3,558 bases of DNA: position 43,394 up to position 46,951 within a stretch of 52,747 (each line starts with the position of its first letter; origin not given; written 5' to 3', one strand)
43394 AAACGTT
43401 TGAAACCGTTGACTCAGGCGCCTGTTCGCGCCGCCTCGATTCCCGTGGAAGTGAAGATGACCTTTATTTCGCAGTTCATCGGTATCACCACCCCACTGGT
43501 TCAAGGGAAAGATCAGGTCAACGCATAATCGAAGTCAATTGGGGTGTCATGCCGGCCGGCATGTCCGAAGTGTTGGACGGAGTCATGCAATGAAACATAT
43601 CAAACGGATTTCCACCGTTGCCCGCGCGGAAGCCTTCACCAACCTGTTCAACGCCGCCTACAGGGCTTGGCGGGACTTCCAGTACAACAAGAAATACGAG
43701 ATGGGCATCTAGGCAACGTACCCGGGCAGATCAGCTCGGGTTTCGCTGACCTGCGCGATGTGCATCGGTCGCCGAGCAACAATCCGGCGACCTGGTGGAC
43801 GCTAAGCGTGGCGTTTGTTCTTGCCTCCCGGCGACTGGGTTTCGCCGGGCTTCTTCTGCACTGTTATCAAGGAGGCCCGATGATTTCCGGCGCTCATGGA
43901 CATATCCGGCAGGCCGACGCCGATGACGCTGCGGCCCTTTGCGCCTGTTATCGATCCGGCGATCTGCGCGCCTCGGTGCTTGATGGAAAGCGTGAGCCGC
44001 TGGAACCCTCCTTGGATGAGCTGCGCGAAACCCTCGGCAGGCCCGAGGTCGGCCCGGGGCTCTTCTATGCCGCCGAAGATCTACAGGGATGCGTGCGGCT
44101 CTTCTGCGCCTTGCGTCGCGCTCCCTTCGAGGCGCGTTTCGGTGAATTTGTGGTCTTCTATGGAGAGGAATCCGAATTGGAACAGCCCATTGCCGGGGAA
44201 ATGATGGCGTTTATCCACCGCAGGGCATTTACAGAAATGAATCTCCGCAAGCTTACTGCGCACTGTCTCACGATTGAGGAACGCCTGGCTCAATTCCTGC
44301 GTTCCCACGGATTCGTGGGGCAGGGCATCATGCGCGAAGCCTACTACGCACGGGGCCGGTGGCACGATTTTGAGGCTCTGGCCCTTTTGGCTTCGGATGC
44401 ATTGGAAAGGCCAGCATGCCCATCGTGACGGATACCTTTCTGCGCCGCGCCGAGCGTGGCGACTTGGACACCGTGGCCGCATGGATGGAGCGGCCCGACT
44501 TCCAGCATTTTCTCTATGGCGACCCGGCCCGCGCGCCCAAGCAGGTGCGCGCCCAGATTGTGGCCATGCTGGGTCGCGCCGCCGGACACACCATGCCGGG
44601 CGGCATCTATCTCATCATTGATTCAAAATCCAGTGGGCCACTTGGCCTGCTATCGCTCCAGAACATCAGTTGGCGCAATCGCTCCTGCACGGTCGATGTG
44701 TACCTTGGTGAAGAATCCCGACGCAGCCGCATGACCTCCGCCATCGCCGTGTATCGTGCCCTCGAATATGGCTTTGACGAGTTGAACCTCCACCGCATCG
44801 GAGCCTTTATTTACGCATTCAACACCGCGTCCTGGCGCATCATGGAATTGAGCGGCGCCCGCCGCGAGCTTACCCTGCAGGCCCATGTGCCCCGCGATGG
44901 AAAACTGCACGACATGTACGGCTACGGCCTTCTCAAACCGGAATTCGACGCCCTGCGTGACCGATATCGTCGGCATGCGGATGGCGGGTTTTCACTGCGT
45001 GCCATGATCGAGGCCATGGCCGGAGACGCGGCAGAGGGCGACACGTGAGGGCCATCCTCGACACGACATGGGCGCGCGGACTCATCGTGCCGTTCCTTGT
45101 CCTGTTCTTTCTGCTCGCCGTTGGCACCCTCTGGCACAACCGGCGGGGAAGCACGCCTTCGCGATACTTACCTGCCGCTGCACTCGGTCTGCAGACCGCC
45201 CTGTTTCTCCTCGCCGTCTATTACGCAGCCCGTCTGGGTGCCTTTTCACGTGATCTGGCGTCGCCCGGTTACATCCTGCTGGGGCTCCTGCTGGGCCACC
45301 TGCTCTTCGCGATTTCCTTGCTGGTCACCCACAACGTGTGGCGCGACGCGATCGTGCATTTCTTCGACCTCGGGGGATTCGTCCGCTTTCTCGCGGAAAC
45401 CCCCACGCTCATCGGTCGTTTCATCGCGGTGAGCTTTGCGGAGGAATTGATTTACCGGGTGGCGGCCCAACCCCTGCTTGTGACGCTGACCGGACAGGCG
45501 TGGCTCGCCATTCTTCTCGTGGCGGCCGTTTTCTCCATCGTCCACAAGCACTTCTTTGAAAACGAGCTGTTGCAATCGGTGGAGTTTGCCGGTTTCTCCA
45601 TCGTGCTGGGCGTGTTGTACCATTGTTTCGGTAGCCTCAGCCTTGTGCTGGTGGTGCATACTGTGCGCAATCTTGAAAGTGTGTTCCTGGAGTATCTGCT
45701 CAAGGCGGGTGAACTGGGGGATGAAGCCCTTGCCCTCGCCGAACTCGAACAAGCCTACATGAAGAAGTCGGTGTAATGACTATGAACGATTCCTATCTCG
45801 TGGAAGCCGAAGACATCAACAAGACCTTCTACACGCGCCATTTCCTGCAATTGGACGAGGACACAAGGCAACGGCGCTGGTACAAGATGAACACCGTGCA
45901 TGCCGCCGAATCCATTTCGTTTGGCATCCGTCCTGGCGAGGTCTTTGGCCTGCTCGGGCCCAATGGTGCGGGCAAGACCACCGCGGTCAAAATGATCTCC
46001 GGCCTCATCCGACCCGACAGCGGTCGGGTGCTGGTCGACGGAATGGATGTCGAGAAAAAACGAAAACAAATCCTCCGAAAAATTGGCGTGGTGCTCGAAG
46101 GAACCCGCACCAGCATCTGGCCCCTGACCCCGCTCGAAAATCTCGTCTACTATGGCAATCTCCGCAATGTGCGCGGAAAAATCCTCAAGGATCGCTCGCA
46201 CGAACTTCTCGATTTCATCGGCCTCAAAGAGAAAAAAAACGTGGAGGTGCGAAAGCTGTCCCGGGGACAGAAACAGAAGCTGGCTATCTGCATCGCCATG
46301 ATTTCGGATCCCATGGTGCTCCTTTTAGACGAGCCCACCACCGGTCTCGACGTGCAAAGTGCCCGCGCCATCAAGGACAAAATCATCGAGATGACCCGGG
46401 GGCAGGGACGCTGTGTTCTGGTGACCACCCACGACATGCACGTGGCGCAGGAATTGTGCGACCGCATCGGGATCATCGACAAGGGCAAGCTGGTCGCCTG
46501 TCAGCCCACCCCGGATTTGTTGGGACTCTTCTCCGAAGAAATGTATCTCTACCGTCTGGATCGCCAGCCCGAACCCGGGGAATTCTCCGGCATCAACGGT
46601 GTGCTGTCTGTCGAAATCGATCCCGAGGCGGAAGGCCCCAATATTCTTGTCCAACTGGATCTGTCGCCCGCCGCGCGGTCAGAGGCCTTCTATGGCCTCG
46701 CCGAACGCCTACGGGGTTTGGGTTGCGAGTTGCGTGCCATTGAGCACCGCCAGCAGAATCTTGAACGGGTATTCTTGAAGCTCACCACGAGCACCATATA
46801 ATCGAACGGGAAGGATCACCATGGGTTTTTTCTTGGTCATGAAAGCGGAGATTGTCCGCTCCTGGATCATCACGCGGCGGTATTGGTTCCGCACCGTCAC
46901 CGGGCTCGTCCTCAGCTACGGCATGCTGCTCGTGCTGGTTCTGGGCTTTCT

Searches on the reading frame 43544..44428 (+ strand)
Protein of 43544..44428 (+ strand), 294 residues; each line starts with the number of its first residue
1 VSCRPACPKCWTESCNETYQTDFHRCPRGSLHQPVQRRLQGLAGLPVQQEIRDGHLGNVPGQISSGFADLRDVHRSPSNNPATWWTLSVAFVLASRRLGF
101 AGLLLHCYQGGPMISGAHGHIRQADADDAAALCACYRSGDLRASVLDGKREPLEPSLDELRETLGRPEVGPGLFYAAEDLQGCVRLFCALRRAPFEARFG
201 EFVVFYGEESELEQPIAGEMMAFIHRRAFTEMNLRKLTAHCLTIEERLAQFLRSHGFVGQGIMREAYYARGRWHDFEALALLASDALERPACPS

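Call 3: search_protein_families(library=pfam, proteins=[window:43544-44428:+], max_evalue=1)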
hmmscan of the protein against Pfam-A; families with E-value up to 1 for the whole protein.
window:43544-44428:+ (294 aa): 2 families
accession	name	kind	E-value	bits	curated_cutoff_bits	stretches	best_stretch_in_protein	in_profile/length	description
PF13420.13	Acetyltransf_4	-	7.7e-07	29.7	24.3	1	121-275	1-152/155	Acetyltransferase (GNAT) domain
PF13302.13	Acetyltransf_3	-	0.037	15.2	25.4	1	121-257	4-137/138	Acetyltransferase (GNAT) domain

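Call 4: search_protein_families(library=ncbifam, proteins=[window:43544-44428:+], max_evalue=1)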
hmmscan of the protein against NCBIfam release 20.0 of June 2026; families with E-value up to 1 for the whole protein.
window:43544-44428:+ (294 aa): 3 families
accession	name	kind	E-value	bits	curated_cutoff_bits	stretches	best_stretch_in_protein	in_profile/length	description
NF007539.0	PRK10151.1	equivalog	0.038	13.6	184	1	216-280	110-173/179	50S ribosomal protein L7/L12-serine acetyltransferase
TIGR03585.1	PseH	equivalog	0.094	12.8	93.1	1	205-275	82-151/156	UDP-4-amino-4,6-dideoxy-N-acetyl-beta-L-altrosamine N-acetyltransferase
NF040502.1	PPT_acetyltrans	equivalog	0.21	11.3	300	0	253-276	138-161/183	phosphinothricin N-acetyltransferase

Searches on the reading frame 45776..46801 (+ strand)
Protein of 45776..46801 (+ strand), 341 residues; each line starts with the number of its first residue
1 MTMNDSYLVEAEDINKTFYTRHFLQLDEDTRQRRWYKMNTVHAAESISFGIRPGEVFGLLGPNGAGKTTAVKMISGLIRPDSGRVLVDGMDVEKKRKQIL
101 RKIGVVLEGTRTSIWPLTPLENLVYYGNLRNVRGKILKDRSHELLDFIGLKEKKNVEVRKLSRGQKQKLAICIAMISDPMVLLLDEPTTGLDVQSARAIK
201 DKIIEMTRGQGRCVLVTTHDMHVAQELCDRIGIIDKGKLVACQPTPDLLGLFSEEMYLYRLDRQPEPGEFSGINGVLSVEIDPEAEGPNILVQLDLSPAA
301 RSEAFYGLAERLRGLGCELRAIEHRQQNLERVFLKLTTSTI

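Call 3: search_protein_families(library=pfam, proteins=[window:45776-46801:+], max_evalue=1)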
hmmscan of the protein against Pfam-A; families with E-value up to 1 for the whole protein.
window:45776-46801:+ (341 aa): 10 families
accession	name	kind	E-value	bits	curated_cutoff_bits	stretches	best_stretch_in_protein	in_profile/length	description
PF00005.33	ABC_tran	-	1.4e-30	107.1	25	1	46-189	3-137/137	ABC transporter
PF13304.12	AAA_21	-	3e-13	50.9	27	2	146-222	223-301/304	AAA domain, putative AbiEii toxin, Type IV TA system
PF02463.25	SMC_N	-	0.00064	19.6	40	1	59-233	29-211/220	RecF/RecN/SMC N terminal domain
PF13175.12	AAA_15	-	0.03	14.4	32.1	0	59-95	28-68/374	AAA ATPase domain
PF13476.12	AAA_23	-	0.042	14.9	27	1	46-74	14-39/201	AAA domain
PF13604.12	AAA_30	-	0.062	13.5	27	1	56-86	20-50/191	AAA domain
PF02367.23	TsaE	-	0.17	12.3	26.6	1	39-74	6-41/128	Threonylcarbamoyl adenosine biosynthesis protein TsaE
PF13555.12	AAA_29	-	0.19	11.9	27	1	51-81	19-49/61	P-loop containing region of AAA domain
PF00004.35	AAA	-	0.21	12.5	21.2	1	59-93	3-35/131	ATPase family associated with various cellular activities (AAA)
PF00931.28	NB-ARC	-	0.32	10.7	23.5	0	142-227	64-144/248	NB-ARC domain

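Call 4: search_protein_families(library=ncbifam, proteins=[window:45776-46801:+], max_evalue=1)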
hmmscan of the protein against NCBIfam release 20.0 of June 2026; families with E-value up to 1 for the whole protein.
window:45776-46801:+ (341 aa): 195 families (the best 25 are shown)
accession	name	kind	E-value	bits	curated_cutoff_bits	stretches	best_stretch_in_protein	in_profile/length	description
TIGR01188.1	drrA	subfamily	8e-69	232.2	312.45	1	39-338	4-302/302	daunorubicin resistance ABC transporter, ATP-binding protein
TIGR03864.1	PQQ_ABC_ATP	hypoth_equivalog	7.3e-46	156.5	302.25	1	40-245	13-216/236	ABC transporter, ATP-binding subunit, PQQ-dependent alcohol dehydrogenase system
TIGR03522.1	GldA_ABC_ATP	equivalog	1.1e-45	156.4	402.6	1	40-337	14-301/301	gliding motility-associated ABC transporter ATP-binding subunit GldA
NF010060.0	PRK13537.1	equivalog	6.6e-45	153.3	521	1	43-242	30-227/314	nodulation factor ABC transporter ATP-binding protein NodI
NF010059.0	PRK13536.1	equivalog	8e-45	153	549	1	44-241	59-254/342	nodulation factor ABC transporter ATP-binding protein NodI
TIGR01288.1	nodI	equivalog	4.1e-43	147.5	424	1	45-241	21-215/303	nodulation factor ABC transporter ATP-binding protein NodI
NF033858.1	ABC2_perm_RbbA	equivalog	2.2e-39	135.1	1050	1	39-244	277-480/909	ribosome-associated ATPase/putative transporter RbbA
TIGR03740.1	galliderm_ABC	subfamily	4.7e-39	134.4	309.75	1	41-240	13-203/223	lantibiotic protection ABC transporter ATP-binding subunit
TIGR04521.1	ECF_ATPase_2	equivalog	9.6e-39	133.1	330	1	41-248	18-232/279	energy-coupling factor transporter ATPase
TIGR01257.1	rim_protein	equivalog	1.3e-38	131.7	4012.85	2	60-258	962-1157/2272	rim ABC transporter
TIGR02314.1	ABC_MetN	equivalog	8.9e-37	126.9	499.7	1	39-242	16-222/343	methionine ABC transporter ATP-binding protein MetN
TIGR04406.1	LPS_export_lptB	equivalog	1.2e-36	126.3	240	1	42-241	15-215/239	LPS export ABC transporter ATP-binding protein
TIGR04520.1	ECF_ATPase_1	equivalog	7.7e-36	123.9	315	1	36-246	10-220/269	energy-coupling factor transporter ATPase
TIGR03375.1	type_I_sec_LssB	subfamily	2.6e-35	121.9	693.1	1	36-245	475-685/696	type I secretion system permease/ATPase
TIGR01186.1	proV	subfamily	2.7e-35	122.1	326.6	1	42-247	7-215/363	betaine/proline/choline family ABC transporter ATP-binding protein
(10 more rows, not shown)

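Call 42: search_protein_families(library=padloc, proteins=[window:45776-46801:+], max_evalue=0.01)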
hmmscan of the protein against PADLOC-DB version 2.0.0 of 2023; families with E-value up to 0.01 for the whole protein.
window:45776-46801:+ (341 aa): 20 families
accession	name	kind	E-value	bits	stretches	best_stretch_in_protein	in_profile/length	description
PDLC04135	mad3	-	2.8e-30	104.1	2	140-236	243-339/374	mads_3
PDLC02980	AriA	-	3.2e-13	48.3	2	151-223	228-302/304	-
PDLC04140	mad8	-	4e-10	37.7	1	42-222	15-235/314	mads_8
PDLC04164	AriA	-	4.5e-08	31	1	148-220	159-232/253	-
PDLC04213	HEC-02A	-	6.5e-06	23.9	1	151-227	200-279/337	-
PDLC02335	AbiLi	-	8.3e-05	19.8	0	158-223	175-240/326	AbiLi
PDLC04391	PDC-M07A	-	0.00063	16.8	1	151-226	274-351/412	-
PDLC04541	PDC-M25A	-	0.0012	16.1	0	152-220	242-306/380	-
PDLC04244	PDC-M01A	-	0.0018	15.1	0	148-228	317-396/482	-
PDLC02979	AriA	-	0.0021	15.9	0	152-224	291-373/373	-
PDLC03878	NsnB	-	0.0021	15.9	0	152-236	208-291/345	-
PDLC04182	HEC-01A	-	0.0027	14.8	0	130-221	256-348/406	-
PDLC02914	ATPase-Toprim_I-B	-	0.0033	14.7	0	50-78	21-49/443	-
PDLC04169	GajA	-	0.0034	14.9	1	148-228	103-185/434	-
PDLC02336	AbiLi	-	0.0045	14.6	1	152-224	220-293/340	AbiLi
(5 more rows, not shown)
